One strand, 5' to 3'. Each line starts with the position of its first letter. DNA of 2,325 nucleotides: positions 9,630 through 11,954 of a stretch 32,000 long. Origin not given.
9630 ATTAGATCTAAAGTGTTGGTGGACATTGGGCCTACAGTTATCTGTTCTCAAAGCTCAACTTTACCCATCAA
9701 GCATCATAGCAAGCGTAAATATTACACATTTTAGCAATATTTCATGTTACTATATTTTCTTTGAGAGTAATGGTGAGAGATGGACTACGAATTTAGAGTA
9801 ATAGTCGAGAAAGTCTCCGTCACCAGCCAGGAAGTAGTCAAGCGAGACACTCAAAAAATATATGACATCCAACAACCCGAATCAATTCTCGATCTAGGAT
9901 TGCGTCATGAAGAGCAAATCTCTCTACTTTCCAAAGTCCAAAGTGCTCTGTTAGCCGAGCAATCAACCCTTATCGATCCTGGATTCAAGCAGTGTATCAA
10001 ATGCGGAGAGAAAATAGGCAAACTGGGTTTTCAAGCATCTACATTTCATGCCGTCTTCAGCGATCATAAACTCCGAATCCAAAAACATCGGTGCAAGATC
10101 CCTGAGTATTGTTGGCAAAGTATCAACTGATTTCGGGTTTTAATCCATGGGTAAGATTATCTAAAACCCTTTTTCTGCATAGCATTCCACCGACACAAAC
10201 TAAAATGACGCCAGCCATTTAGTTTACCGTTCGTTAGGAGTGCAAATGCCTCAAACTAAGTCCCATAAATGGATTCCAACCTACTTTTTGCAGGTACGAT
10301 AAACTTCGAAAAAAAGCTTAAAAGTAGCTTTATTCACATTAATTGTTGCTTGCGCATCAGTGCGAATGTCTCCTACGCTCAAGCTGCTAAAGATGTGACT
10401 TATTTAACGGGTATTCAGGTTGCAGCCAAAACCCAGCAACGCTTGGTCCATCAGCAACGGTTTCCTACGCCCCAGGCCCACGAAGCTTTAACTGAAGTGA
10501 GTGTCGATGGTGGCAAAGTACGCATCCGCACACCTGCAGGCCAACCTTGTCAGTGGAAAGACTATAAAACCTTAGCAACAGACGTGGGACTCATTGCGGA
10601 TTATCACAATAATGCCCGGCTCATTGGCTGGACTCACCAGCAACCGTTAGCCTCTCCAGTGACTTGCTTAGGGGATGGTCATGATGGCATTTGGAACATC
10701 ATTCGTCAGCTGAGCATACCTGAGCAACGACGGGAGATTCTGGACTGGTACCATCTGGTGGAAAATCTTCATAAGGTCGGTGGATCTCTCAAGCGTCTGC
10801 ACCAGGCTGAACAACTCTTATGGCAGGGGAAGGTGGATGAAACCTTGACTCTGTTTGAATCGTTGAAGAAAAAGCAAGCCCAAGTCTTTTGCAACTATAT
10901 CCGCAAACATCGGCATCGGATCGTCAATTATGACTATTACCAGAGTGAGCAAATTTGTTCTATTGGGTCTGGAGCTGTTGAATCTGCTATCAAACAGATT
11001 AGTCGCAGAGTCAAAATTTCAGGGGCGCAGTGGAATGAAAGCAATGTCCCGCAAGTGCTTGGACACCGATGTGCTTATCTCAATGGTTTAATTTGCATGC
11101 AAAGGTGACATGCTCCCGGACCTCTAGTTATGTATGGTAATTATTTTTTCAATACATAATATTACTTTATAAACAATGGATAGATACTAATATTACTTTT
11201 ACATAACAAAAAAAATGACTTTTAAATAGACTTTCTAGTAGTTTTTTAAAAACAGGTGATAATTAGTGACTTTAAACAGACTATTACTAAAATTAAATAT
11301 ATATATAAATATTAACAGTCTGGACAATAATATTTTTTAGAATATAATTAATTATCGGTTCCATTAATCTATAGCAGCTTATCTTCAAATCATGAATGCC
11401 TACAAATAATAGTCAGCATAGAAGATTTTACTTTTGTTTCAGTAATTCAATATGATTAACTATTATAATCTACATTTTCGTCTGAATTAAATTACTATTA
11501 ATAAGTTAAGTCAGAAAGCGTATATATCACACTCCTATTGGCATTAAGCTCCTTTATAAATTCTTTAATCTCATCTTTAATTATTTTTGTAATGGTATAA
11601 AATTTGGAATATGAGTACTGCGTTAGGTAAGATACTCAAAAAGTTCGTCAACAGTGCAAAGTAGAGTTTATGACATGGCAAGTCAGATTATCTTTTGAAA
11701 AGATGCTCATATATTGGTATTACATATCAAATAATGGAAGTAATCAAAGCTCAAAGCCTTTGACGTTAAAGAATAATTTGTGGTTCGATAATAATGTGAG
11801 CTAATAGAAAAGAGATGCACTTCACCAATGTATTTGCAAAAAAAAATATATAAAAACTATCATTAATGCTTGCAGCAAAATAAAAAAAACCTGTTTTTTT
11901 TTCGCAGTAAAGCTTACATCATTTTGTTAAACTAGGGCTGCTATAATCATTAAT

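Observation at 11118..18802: An AT-rich, HIP1-free island encodes a minimal aryl-acid NRPS-like pathway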

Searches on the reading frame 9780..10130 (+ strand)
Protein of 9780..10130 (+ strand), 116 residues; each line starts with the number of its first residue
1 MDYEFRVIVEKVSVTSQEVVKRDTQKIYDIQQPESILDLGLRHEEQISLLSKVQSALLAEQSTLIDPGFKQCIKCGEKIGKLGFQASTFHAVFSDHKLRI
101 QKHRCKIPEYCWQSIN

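Call 5: search_protein_families(library=pfam, proteins=[window:9780-10130:+], max_evalue=0.01)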
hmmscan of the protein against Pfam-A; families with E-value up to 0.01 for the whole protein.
window:9780-10130:+ (116 aa): 0 families

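Call 6: search_protein_families(library=ncbifam, proteins=[window:9780-10130:+], max_evalue=0.01)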
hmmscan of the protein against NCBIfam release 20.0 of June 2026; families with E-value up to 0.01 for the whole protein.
window:9780-10130:+ (116 aa): 1 family
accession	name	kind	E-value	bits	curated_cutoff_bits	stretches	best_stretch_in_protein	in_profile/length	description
NF033572.1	transpos_ISKra4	equivalog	0.00012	21.3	205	1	27-106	14-92/422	ISKra4 family transposase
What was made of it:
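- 9705..10123 (+): Left end and N-terminal transposase fragment (ORF 9780-10130) of an ISKra4-type element; truncated at 10123. The NCBIfam transpos_ISKra4 hit is weak (call 6).
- Checked: These are confirmed: ISKra4-family transposase fragments lie at 9780-10130 and 10269-11108, and a full copy at 19023-20375 (-) (call 6).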

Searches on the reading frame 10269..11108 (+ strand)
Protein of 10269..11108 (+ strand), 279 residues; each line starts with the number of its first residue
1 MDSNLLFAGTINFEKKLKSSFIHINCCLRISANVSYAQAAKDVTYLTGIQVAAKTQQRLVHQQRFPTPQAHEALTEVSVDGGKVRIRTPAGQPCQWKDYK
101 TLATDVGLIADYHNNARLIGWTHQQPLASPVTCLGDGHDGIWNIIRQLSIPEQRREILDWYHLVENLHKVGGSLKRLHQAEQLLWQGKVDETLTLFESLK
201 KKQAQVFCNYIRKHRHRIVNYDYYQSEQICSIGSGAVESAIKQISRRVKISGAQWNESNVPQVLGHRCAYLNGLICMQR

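Call 5: search_protein_families(library=pfam, proteins=[window:10269-11108:+], max_evalue=0.01)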
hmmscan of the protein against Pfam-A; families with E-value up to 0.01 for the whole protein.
window:10269-11108:+ (279 aa): 0 families

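Call 6: search_protein_families(library=ncbifam, proteins=[window:10269-11108:+], max_evalue=0.01)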
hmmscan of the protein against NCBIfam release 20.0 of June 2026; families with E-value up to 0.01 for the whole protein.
window:10269-11108:+ (279 aa): 4 families
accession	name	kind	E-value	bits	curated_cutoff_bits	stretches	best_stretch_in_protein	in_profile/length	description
NF033572.1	transpos_ISKra4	equivalog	1.7e-72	244.8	205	1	26-273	121-420/422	ISKra4 family transposase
NF033529.1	transpos_ISLre2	equivalog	8.5e-12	45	200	1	153-273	193-321/382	ISLre2 family transposase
NF041731.2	transpos_ISH6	equivalog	8.6e-12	44.5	240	2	190-261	320-393/414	ISH6 family transposase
NF046004.1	ICE_Mbov_0401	equivalog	0.00016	21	162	1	134-224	211-322/369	Mbov_0401 family ICE element transposase-like protein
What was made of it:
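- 10269..11108 (+): C-terminal fragment (279 aa) of a second, different ISKra4-family transposase; its stop marks the left edge of the AT-rich island. NCBIfam NF033572 scores 244.8 bits over profile positions 121-420 of 422 (call 6).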

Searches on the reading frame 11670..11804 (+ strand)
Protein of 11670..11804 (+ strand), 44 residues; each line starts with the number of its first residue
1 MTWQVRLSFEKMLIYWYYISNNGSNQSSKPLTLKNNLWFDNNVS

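Call 68: search_protein_families(library=pfam, proteins=[window:11670-11804:+], max_evalue=0.01)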
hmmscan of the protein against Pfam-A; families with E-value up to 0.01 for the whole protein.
window:11670-11804:+ (44 aa): 0 families
